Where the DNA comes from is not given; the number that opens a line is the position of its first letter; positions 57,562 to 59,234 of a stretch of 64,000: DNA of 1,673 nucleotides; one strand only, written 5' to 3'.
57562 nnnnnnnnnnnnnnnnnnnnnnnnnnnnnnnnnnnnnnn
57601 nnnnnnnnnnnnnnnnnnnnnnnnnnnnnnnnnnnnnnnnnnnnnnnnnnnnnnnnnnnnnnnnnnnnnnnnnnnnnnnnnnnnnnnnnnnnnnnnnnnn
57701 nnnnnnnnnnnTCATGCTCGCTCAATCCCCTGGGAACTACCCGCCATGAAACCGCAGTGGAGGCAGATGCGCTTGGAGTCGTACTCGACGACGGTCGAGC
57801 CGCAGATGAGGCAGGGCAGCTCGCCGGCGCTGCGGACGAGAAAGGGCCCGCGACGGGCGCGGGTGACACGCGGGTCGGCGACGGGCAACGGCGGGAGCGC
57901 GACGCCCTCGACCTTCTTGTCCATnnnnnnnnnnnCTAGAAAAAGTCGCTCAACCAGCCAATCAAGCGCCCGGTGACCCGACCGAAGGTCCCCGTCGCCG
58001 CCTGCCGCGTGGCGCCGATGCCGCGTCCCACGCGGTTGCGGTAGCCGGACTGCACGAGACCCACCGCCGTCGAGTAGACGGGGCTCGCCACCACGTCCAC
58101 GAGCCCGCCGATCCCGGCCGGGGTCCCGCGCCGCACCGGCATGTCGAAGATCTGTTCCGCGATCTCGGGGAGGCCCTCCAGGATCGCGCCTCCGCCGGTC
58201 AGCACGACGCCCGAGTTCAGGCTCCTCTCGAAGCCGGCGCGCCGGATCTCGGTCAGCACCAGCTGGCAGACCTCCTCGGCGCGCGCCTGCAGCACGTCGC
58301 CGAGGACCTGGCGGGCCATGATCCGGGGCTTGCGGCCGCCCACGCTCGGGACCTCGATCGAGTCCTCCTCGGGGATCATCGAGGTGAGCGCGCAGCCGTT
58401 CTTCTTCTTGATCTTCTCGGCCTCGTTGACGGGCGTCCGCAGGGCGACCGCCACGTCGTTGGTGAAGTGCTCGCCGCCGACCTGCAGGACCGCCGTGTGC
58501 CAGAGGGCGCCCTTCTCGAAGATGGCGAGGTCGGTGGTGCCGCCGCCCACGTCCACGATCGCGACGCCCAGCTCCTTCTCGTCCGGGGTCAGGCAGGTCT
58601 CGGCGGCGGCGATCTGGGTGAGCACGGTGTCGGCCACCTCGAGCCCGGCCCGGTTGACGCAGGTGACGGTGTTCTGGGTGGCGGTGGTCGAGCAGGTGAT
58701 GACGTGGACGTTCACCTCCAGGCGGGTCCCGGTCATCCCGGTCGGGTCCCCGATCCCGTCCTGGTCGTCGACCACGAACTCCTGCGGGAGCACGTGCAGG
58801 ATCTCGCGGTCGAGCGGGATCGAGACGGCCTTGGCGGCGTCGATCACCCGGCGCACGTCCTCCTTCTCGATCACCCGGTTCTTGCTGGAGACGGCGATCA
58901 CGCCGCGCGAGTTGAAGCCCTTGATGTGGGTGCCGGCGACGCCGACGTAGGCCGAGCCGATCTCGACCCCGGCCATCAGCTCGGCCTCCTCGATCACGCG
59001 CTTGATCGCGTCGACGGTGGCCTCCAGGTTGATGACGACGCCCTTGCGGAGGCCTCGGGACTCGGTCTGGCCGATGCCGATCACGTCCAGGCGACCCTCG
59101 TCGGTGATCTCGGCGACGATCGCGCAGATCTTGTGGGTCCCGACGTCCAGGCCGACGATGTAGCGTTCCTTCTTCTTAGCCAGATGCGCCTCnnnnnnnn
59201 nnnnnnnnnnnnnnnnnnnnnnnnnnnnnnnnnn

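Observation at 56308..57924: Two Cys4 zinc-ribbon micro-ORFs bracket ftsZ inside an otherwise canonical dcw cluster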

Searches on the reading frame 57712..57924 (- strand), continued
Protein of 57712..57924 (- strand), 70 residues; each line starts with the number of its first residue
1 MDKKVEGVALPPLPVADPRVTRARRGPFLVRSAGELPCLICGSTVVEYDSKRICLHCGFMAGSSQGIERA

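Call 55: find_encoding_contigs(protein=P0190, flank=5000, max_places=2)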
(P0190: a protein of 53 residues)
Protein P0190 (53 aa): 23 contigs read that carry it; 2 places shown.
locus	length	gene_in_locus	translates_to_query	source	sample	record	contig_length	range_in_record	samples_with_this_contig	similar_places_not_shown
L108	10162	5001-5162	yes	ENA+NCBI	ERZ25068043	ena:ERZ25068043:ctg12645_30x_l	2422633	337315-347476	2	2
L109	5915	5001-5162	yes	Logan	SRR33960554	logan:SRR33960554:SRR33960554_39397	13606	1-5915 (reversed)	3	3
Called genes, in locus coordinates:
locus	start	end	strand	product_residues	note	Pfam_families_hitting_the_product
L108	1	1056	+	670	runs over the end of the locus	PF20091:Abhydrolase_10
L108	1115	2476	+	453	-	PF03972:MmgE_PrpD_N, PF19305:MmgE_PrpD_C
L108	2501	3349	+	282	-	PF13369:Transglut_core2, PF13371:TPR_9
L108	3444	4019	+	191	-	PF07638:Sigma70_ECF (weak), PF04542:Sigma70_r2, PF08281:Sigma70_r4_2, PF04545:Sigma70_r4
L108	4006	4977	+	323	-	PF10099:RskA_C (weak)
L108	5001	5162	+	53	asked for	PF28087:HVO_2523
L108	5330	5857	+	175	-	PF00903:Glyoxalase, PF12681:Glyoxalase_2 (faint), PF13669:Glyoxalase_4 (weak), PF22677:Ble-like_N (faint)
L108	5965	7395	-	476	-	PF02511:Thy1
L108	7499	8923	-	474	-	PF00364:Biotin_lipoyl, PF02817:E3_binding, PF00198:2-oxoacid_dh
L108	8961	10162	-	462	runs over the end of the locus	PF00890:FAD_binding_2 (faint), PF01134:GIDA (faint), PF01266:DAO (faint), PF07992:Pyr_redox_2, PF12831:FAD_oxidored (weak), PF13738:Pyr_redox_3, PF00070:Pyr_redox, PF02852:Pyr_redox_dim, +5 more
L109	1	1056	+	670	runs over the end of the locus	PF20091:Abhydrolase_10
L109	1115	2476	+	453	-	PF03972:MmgE_PrpD_N, PF19305:MmgE_PrpD_C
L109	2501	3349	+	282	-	PF13369:Transglut_core2, PF13371:TPR_9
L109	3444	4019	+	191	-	PF07638:Sigma70_ECF (weak), PF04542:Sigma70_r2, PF08281:Sigma70_r4_2, PF04545:Sigma70_r4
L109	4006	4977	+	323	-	PF10099:RskA_C (weak)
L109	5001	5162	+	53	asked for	PF28087:HVO_2523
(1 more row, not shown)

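Call 57: search_protein_families(library=ncbifam, proteins=[P0190, P0188, P0201, P0193, P0183, P0165, P0021, L027:4001-4219:+], max_evalue=1)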
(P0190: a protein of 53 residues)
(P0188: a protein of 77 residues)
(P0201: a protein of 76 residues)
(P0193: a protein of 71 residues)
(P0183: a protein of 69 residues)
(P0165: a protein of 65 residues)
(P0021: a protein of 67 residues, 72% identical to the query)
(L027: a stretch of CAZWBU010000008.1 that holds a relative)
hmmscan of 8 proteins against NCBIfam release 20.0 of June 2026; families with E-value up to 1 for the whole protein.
P0190 (53 aa): 8 families
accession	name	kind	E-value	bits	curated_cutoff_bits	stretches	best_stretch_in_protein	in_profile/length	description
NF041914.1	HVO_2523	equivalog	7.6e-07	29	60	1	25-53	3-31/33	HVO_2523 family zinc finger protein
NF001646.0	PRK00420.1-3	equivalog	0.00065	20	117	1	24-45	22-43/117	hypothetical protein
NF001645.0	PRK00420.1-2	equivalog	0.0014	18.6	162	1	20-47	22-49/106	hypothetical protein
NF034126.3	PRK09521.1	equivalog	0.0097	15.7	90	1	24-47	146-169/180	exosome complex RNA-binding protein Csl4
NF047723.1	TransFacS4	equivalog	0.042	14.4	120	1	25-48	4-27/90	transcription factor S4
NF041615.1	Feoxidase_Iro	equivalog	0.062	13.6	100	1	7-43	39-75/90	iron oxidase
NF005122.0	PRK06556.1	equivalog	0.068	10.8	859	1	21-51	930-960/960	vitamin B12-dependent ribonucleotide reductase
NF006417.0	PRK08665.1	equivalog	0.24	9.6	961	1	23-48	732-757/759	vitamin B12-dependent ribonucleotide reductase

P0188 (77 aa): 2 families
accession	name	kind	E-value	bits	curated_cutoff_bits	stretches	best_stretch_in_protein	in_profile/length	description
NF041914.1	HVO_2523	equivalog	3.2e-05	23.8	60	1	47-77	1-31/33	HVO_2523 family zinc finger protein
NF005122.0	PRK06556.1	equivalog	0.044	11.5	859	1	25-75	910-960/960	vitamin B12-dependent ribonucleotide reductase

P0201 (76 aa): 7 families
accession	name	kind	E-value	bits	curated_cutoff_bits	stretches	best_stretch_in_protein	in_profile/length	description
NF041914.1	HVO_2523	equivalog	4.3e-07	29.7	60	1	46-76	1-31/33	HVO_2523 family zinc finger protein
NF001645.0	PRK00420.1-2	equivalog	0.0098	15.9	162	1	44-71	23-50/106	hypothetical protein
NF001646.0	PRK00420.1-3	equivalog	0.024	14.9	117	1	47-70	22-45/117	hypothetical protein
TIGR01384.1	TFS_arch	equivalog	0.066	13.9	64.75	1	48-72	3-27/101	transcription factor S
NF005122.0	PRK06556.1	equivalog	0.075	10.7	859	1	38-74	924-960/960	vitamin B12-dependent ribonucleotide reductase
NF047723.1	TransFacS4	equivalog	0.17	12.4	120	1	48-71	4-27/90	transcription factor S4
NF034126.3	PRK09521.1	equivalog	0.85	9.4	90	0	47-70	146-169/180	exosome complex RNA-binding protein Csl4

P0193 (71 aa): 3 families
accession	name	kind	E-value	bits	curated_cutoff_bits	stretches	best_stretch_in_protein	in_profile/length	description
NF041914.1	HVO_2523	equivalog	0.00011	22.1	60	1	42-71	2-31/33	HVO_2523 family zinc finger protein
NF001646.0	PRK00420.1-3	equivalog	0.0049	17.1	117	1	31-63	11-43/117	hypothetical protein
NF001645.0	PRK00420.1-2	equivalog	0.26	11.3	162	1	42-65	26-49/106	hypothetical protein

P0183 (69 aa): 2 families
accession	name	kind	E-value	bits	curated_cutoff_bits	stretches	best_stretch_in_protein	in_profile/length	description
NF041914.1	HVO_2523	equivalog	7.2e-05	22.6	60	1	41-69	3-31/33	HVO_2523 family zinc finger protein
NF005122.0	PRK06556.1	equivalog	0.026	12.2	859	1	35-67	928-960/960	vitamin B12-dependent ribonucleotide reductase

P0165 (65 aa): 3 families
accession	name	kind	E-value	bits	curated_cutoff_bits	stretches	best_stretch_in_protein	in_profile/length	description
NF041914.1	HVO_2523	equivalog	0.0011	18.8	60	1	36-63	3-30/33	HVO_2523 family zinc finger protein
NF001669.0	PRK00432.1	equivalog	0.054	13.5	54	1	34-58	27-52/58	30S ribosomal protein S27ae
NF005122.0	PRK06556.1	equivalog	0.073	10.7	859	1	29-62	927-960/960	vitamin B12-dependent ribonucleotide reductase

P0021 (67 aa): 0 families

L027:4001-4219:+ (73 aa): 0 families

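Call 66: list_cluster_members(proteins=[P0153, P0155, P0161, P0163, P0165, P0166, P0167, P0169, P0171, P0174])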
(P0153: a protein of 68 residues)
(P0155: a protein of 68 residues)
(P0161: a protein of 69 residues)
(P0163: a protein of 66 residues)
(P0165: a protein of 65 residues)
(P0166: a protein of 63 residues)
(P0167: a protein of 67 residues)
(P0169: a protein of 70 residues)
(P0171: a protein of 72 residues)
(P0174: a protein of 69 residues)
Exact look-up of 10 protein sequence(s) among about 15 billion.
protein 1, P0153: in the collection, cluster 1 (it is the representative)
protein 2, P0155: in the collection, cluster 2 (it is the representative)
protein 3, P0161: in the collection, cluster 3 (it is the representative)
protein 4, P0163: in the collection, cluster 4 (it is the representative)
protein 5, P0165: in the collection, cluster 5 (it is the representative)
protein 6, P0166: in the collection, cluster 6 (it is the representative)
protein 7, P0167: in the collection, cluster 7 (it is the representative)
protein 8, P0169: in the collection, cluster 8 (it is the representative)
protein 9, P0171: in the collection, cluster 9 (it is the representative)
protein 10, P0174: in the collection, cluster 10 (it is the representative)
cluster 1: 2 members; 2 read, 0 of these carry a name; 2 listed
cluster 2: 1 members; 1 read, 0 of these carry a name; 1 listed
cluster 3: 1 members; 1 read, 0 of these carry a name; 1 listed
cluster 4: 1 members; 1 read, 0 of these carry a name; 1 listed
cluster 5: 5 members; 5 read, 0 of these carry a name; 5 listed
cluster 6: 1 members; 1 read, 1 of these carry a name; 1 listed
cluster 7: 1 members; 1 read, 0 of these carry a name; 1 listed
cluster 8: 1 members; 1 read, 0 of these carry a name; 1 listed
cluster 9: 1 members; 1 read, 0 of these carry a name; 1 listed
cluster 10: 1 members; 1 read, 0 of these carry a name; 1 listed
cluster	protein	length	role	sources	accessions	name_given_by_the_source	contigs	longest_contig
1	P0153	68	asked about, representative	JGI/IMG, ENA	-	-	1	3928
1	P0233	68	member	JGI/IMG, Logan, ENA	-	-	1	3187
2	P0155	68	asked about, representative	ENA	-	-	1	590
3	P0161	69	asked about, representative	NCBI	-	-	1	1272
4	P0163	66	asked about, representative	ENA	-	-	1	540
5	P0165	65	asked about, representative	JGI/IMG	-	-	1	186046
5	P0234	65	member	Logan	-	-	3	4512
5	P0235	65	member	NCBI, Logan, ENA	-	-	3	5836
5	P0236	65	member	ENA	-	-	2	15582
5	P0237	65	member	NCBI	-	-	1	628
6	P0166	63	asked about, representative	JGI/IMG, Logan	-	hypothetical protein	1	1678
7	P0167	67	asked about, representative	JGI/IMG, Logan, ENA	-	-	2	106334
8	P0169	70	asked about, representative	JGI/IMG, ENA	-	-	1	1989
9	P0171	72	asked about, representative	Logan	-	-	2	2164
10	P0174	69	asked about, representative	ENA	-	-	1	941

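Call 67: find_encoding_contigs(protein=P0167, flank=4000, max_places=1)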
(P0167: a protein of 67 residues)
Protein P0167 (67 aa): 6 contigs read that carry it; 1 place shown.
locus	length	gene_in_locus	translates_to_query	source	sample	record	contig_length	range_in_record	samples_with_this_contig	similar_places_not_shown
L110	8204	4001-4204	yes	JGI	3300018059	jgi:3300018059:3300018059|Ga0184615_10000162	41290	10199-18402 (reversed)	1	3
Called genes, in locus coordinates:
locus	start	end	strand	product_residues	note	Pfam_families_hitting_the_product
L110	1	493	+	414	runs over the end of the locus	PF00070:Pyr_redox (faint), PF07992:Pyr_redox_2, PF13454:NAD_binding_9 (faint)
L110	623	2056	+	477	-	PF02195:ParB_N, PF17762:HTH_ParB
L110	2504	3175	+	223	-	PF13482:RNase_H_2, PF10108:DNA_pol_B_exo2, PF03104:DNA_pol_B_exo1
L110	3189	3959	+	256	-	-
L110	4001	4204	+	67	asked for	-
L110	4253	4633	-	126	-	-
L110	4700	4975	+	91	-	PF01016:Ribosomal_L27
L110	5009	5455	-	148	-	PF01281:Ribosomal_L9_N, PF03948:Ribosomal_L9_C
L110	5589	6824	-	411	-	PF22694:CtpB_N-like, PF00595:PDZ, PF13180:PDZ_2 (weak), PF17820:PDZ_6, PF03572:Peptidase_S41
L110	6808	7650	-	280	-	PF00535:Glycos_transf_2, PF13641:Glyco_tranf_2_3, PF13712:Glyco_tranf_2_5 (weak), PF13632:Glyco_trans_2_3 (weak)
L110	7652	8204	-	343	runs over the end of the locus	PF03816:LytR_cpsA_psr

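Call 68: find_encoding_contigs(protein=P0165, flank=4000, max_places=1)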
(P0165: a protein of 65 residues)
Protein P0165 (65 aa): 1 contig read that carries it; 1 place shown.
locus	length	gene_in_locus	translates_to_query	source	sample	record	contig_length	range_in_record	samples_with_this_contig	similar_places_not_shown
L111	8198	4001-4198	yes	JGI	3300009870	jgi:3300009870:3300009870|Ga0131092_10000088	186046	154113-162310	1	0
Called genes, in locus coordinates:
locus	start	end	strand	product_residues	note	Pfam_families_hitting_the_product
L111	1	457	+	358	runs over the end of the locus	PF03033:Glyco_transf_28, PF04101:Glyco_tran_28_C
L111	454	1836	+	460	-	PF01225:Mur_ligase, PF08245:Mur_ligase_M, PF02875:Mur_ligase_C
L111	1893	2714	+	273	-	PF08478:POTRA_1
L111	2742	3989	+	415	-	PF11104:PilM_2 (weak), PF14450:FtsA (weak), PF02491:SHS2_FTSA, PF06277:EutA (weak), PF06723:MreB_Mbl, PF14450:FtsA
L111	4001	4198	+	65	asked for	-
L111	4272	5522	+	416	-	PF00091:Tubulin, PF12327:FtsZ_C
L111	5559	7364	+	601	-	PF19864:Radical_SAM_N2, PF04055:Radical_SAM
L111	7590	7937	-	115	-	-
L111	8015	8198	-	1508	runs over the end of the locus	PF20148:DUF6531, PF05593:RHS_repeat, PF25023:TEN_YD-shell, PF05593:RHS_repeat, PF25023:TEN_YD-shell, PF05593:RHS_repeat (weak), PF25023:TEN_YD-shell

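Call 69: find_encoding_contigs(protein=P0180, flank=4000, max_places=2)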
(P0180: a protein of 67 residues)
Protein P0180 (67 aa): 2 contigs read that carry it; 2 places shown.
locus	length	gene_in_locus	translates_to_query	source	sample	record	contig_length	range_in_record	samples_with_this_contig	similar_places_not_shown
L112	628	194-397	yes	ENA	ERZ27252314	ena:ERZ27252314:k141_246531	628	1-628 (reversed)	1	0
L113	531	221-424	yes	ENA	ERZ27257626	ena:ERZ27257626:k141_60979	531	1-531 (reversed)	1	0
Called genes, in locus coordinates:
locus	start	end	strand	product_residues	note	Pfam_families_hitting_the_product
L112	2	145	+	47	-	?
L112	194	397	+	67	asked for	-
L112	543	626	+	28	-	?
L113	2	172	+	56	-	?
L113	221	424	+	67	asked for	-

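Call 72: find_encoding_contigs(protein=P0177, flank=4000, max_places=2)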
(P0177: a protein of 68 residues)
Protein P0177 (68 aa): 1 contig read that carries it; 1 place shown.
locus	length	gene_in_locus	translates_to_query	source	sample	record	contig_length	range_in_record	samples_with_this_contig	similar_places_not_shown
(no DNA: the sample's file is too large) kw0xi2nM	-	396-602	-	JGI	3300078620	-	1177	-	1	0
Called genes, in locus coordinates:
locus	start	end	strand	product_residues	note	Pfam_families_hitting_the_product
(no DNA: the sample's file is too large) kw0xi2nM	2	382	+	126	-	?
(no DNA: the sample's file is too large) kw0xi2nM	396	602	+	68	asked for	-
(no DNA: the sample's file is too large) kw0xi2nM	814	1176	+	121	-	?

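Call 73: find_encoding_contigs(protein=P0182, flank=4000, max_places=2)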
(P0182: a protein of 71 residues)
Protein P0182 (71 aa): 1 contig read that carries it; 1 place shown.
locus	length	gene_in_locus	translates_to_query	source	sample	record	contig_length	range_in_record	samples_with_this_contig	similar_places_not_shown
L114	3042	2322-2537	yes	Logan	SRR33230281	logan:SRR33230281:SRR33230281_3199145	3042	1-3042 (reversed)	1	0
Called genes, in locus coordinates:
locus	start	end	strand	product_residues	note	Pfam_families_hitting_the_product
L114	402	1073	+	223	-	PF13482:RNase_H_2, PF10108:DNA_pol_B_exo2, PF03104:DNA_pol_B_exo1 (weak)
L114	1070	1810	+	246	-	-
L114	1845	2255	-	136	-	-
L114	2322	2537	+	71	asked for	-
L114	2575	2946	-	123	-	-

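Call 75: search_dna_similar(query=P0021, collection=plasmids, mode=protein, max_evalue=0.01, max_rows=10)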
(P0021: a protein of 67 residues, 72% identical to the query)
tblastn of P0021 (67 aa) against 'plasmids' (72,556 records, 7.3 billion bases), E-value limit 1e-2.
No match.

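Call 77: search_dna_similar(query=P0021, collection=phages, mode=protein, max_evalue=0.01, max_rows=10)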
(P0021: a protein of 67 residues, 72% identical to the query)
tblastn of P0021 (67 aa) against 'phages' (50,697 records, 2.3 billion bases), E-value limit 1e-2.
No match.

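Call 81: list_cluster_members(proteins=[window:57715-57924:-, window:56311-56523:-, window:56528-57715:-])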
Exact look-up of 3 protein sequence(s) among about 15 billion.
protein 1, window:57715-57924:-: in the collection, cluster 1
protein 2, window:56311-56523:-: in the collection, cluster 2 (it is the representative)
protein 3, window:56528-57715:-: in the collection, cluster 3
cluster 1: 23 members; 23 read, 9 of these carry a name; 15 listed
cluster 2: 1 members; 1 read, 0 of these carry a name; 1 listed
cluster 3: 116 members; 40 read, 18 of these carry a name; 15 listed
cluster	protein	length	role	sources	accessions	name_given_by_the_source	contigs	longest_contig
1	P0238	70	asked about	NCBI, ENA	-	-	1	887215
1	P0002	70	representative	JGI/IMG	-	hypothetical protein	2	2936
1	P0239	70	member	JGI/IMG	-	hypothetical protein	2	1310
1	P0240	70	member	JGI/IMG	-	hypothetical protein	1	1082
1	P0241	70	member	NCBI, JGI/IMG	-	hypothetical protein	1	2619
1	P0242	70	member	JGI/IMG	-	hypothetical protein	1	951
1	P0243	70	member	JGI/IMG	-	hypothetical protein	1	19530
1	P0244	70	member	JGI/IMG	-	hypothetical protein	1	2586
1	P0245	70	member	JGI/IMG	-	hypothetical protein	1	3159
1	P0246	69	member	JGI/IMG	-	hypothetical protein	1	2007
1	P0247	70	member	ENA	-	-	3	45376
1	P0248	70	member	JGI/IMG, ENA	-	-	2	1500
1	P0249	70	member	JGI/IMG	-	-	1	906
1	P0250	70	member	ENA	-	-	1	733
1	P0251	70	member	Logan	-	-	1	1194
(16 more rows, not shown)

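Call 82: search_protein_families(library=phrogs, proteins=[window:57712-57924:-, P0021], max_evalue=0.1)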
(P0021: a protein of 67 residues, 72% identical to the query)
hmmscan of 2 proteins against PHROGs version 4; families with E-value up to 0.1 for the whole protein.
window:57712-57924:- (70 aa): 1 family
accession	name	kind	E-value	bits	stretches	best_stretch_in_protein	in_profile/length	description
phrog_6332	-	unknown function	0.067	14.1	1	35-62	7-31/60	-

P0021 (67 aa): 0 families

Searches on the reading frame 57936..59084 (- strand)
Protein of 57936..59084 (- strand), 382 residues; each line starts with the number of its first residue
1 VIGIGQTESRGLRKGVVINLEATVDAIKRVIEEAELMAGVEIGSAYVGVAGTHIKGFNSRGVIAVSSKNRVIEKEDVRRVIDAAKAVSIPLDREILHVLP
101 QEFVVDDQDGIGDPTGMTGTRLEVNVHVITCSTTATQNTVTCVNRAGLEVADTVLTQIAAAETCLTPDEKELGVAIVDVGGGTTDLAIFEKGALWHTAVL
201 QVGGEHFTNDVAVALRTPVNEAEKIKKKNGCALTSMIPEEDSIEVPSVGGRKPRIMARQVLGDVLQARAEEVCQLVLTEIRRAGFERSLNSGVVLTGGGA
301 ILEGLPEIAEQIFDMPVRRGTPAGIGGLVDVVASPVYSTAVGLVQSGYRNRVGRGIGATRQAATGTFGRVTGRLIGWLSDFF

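Call 3: search_protein_families(library=pfam, proteins=[window:57936-59084:-], max_evalue=1)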
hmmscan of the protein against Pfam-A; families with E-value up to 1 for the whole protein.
window:57936-59084:- (382 aa): 9 families
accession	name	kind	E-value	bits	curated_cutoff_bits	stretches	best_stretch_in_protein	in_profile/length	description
PF14450.12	FtsA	-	9.8e-43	146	31.8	2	175-342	1-127/127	Cell division protein FtsA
PF02491.25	SHS2_FTSA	-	3.2e-32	111.2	25.4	1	51-130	1-79/79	SHS2 domain inserted in FTSA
PF06723.19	MreB_Mbl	-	2.4e-13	50.1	27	1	138-319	110-303/327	MreB/Mbl protein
PF11104.14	PilM_2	-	3.6e-09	36.4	27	1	123-229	125-237/340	Type IV pilus assembly protein PilM;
PF06277.17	EutA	-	4.4e-08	32.9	27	1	167-279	138-246/475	Ethanolamine utilisation protein EutA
PF08841.16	DDR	-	0.0026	17.3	24.6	1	159-229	120-191/328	Diol dehydratase reactivase ATPase-like domain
PF07520.16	SrfB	-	0.005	15.3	27.1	1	167-189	555-577/992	Virulence factor SrfB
PF00012.26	HSP70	-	0.013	14.2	20.6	1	137-228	150-247/599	Hsp70 protein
PF21522.3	MreB-like_C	-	0.031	15.3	27.8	1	176-302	1-116/123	Archaeal actin homologue MreB-like, C-terminal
